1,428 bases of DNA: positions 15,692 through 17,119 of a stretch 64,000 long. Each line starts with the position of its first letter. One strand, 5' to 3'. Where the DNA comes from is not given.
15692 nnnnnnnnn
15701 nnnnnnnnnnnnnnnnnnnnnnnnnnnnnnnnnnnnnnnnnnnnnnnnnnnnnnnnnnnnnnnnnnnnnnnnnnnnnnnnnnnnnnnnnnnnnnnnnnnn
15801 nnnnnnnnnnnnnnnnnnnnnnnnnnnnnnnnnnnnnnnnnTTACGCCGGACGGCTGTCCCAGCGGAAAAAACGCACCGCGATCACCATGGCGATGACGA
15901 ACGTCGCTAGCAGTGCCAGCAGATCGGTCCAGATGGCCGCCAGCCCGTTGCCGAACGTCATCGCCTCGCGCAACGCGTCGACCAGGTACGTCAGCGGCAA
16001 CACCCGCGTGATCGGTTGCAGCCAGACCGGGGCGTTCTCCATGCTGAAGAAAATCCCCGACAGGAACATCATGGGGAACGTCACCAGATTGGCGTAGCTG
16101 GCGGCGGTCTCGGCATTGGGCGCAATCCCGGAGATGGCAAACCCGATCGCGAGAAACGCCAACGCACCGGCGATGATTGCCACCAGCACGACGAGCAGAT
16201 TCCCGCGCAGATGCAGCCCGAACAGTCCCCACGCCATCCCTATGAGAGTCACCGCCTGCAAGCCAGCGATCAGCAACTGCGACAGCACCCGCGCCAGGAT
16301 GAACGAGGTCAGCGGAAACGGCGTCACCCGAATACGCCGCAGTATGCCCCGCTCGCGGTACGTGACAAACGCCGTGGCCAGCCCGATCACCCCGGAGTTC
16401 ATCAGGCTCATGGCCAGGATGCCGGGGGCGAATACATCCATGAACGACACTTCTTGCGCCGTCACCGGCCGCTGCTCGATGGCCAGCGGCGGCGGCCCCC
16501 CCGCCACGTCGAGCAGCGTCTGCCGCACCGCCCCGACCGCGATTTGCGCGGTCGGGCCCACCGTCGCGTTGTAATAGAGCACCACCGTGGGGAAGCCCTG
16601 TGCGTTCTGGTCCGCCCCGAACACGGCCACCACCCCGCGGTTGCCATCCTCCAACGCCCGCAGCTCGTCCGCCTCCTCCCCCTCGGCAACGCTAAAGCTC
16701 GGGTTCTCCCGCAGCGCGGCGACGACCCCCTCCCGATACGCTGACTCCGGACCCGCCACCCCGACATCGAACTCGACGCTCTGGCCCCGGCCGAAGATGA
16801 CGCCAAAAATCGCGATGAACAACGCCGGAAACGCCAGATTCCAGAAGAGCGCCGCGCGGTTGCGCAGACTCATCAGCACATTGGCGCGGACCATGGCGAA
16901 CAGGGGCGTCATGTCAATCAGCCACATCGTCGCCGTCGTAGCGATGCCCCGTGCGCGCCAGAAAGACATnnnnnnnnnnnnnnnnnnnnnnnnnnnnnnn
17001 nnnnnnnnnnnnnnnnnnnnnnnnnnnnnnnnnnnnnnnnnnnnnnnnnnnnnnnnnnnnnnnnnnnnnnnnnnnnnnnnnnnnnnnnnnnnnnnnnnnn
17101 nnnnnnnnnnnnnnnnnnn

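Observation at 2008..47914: Eleven unrelated proteins share one export design: RR leader, AxA-type site, then a polycationic K/R/N/G tail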

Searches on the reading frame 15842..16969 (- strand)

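Call 13: search_protein_families(library=pfam, proteins=[window:15842-16969:-], max_evalue=0.001)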
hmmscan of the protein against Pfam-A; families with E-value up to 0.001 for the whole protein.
window:15842-16969:- (375 aa): 3 families
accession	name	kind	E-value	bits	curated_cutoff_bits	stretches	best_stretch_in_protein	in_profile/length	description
PF12698.13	ABC2_membrane_3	-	3.2e-41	142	31.6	1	40-365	3-346/347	ABC-2 family transporter protein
PF01061.29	ABC2_membrane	-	9e-35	120.6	26.9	1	176-337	51-210/211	ABC-2 type transporter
PF03379.19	CcmB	-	0.00024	21.1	24.9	1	175-301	42-167/215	CcmB protein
